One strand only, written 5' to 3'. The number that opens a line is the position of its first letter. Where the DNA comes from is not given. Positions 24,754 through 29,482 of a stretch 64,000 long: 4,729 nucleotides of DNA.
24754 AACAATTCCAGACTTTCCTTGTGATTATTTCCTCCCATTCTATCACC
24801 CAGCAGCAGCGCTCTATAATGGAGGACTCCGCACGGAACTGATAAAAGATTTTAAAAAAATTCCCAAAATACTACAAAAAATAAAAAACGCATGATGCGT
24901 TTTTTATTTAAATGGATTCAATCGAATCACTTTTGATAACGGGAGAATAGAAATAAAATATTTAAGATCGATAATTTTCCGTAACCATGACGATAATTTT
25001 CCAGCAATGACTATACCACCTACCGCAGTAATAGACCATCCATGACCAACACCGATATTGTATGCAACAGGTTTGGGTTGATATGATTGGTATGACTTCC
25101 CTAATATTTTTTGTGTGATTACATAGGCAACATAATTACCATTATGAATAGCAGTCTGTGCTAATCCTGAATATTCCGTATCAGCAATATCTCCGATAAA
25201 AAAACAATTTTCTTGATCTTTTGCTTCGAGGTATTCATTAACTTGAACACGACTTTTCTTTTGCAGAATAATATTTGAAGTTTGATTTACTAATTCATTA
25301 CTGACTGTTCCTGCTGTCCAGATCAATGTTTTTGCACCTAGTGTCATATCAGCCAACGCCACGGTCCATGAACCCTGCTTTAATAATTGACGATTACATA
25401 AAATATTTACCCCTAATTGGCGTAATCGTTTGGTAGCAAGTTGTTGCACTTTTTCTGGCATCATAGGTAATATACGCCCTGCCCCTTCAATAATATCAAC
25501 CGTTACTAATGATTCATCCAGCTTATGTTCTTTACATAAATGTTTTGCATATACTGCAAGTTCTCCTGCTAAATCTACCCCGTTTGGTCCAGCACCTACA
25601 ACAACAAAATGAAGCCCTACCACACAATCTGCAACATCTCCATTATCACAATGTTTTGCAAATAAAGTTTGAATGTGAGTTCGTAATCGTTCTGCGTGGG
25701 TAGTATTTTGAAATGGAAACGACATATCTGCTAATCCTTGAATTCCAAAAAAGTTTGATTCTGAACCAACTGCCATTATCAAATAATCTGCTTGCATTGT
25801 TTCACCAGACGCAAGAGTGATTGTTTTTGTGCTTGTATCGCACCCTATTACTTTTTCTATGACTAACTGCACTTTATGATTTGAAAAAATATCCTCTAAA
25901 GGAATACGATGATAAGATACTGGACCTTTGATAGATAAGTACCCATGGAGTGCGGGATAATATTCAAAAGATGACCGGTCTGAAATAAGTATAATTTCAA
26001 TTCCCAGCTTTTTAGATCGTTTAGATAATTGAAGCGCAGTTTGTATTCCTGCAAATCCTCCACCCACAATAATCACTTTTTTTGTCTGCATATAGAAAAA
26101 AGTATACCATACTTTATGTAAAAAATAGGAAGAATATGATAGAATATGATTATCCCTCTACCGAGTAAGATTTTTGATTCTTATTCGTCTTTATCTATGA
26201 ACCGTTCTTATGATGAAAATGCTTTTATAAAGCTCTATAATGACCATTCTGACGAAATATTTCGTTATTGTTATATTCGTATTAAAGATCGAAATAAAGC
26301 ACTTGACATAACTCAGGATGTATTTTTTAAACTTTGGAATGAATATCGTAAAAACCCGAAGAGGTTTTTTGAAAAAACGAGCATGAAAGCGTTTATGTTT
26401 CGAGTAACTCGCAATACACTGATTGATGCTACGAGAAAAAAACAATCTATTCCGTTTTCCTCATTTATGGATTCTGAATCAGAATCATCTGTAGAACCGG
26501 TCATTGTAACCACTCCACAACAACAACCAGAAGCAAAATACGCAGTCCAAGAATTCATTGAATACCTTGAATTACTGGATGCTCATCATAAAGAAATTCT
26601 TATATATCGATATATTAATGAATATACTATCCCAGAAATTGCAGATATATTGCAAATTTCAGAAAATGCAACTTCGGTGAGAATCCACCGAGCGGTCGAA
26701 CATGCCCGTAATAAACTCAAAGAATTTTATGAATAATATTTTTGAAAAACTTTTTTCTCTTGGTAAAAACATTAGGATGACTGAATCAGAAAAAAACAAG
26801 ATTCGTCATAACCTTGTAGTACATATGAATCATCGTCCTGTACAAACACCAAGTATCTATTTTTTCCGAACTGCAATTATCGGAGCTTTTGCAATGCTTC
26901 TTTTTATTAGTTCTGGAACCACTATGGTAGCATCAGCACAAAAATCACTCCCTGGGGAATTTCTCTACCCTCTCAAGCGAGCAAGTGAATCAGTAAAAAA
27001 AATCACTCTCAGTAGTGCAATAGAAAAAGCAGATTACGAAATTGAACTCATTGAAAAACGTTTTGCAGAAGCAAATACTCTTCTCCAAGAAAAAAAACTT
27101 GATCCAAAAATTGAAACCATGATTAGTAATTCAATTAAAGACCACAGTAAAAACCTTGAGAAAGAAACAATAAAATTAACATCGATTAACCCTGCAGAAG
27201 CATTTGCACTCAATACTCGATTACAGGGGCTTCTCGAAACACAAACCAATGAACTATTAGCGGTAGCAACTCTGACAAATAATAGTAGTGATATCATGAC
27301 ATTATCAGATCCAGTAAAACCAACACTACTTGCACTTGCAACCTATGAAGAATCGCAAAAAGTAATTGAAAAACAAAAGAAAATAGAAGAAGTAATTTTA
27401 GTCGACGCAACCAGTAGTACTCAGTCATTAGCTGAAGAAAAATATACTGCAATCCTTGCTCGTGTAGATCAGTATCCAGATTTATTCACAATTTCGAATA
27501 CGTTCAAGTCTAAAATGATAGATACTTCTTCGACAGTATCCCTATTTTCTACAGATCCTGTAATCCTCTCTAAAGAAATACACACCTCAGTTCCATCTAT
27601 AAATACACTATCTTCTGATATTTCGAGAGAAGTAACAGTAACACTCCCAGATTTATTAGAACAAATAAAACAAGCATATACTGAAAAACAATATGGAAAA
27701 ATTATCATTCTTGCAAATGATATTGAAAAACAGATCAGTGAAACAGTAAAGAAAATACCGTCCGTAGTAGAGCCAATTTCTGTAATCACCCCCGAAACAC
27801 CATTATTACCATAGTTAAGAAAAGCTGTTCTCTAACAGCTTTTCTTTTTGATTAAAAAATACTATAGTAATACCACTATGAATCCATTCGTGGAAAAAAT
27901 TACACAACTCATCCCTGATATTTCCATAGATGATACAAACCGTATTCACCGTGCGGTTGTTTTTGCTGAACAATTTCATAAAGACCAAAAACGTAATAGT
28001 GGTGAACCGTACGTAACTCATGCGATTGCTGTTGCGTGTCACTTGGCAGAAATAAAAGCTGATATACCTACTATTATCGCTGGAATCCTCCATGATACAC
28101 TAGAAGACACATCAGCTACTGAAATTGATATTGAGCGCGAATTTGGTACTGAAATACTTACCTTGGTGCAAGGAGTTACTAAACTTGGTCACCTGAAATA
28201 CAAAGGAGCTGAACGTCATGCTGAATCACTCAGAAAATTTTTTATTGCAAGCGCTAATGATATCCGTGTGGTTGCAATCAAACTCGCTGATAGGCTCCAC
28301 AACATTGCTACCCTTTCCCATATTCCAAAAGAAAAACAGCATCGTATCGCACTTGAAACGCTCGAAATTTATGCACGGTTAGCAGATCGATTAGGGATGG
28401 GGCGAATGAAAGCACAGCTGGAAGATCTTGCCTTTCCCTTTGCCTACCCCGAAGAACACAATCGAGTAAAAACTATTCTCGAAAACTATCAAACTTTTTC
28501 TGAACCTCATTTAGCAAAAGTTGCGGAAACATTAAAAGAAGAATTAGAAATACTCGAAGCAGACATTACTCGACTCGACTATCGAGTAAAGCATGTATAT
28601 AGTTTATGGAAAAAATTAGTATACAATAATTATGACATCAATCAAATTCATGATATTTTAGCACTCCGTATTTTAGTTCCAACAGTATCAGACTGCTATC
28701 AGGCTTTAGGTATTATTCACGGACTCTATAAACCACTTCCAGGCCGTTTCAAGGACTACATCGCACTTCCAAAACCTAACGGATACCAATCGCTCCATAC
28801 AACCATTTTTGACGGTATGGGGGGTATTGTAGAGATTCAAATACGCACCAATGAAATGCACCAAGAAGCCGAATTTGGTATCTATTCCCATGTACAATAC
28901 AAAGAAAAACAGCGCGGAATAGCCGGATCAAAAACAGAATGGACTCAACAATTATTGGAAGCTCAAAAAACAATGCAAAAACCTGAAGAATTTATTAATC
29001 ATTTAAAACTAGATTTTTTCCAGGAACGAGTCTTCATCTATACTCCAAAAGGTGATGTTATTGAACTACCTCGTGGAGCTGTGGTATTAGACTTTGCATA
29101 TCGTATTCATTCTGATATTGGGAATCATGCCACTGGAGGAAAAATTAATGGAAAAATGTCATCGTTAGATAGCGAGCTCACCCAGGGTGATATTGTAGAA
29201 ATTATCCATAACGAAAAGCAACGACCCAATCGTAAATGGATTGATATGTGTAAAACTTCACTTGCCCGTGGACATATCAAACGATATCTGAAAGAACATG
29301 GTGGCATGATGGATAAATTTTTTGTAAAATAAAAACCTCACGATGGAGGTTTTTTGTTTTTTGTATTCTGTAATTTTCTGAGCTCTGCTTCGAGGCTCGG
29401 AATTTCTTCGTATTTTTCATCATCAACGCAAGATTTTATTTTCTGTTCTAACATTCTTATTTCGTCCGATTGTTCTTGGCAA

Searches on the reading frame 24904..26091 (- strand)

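Call 26: search_protein_families(library=pfam, proteins=[window:24904-26091:-], max_evalue=0.00001)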
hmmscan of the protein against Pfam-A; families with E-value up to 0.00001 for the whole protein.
window:24904-26091:- (395 aa): 4 families
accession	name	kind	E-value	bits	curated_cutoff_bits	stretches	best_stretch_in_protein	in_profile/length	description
PF07992.20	Pyr_redox_2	-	1.2e-37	130.4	26.1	1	4-318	1-291/291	Pyridine nucleotide-disulphide oxidoreductase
PF00070.33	Pyr_redox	-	2.4e-11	44.4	22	1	161-237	1-64/82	Pyridine nucleotide-disulphide oxidoreductase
PF13454.12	NAD_binding_9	-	3.9e-08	33.8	21.8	0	7-41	1-34/155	FAD-NAD(P)-binding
PF01266.30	DAO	-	1.7e-07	31.6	27.9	0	5-39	1-31/353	FAD dependent oxidoreductase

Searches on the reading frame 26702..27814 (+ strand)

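Call 51: search_protein_families(library=pfam, proteins=[window:26702-27814:+], max_evalue=0.00001)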
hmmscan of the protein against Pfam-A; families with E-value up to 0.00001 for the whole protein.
window:26702-27814:+ (370 aa): 1 family
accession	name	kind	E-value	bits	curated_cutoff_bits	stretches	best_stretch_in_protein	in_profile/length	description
PF18915.5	DUF5667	-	1.9e-07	31.9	27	1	82-155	2-73/99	Domain of unknown function (DUF5667)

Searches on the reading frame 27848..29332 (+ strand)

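Call 26: search_protein_families(library=pfam, proteins=[window:27848-29332:+], max_evalue=0.00001)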
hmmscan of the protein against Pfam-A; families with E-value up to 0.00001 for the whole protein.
window:27848-29332:+ (494 aa): 4 families
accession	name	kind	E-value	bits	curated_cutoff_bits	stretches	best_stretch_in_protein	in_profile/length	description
PF13328.12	HD_4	-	5e-43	147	27.2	1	36-184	1-155/156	HD domain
PF04607.23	RelA_SpoT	-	6.8e-39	133.1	27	1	246-355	2-112/113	Region found in RelA / SpoT proteins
PF02824.27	TGS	-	1.7e-21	76.5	22.2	1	395-453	1-59/60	TGS domain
PF01966.28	HD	-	4.3e-08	33.9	22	1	55-152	1-115/116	HD domain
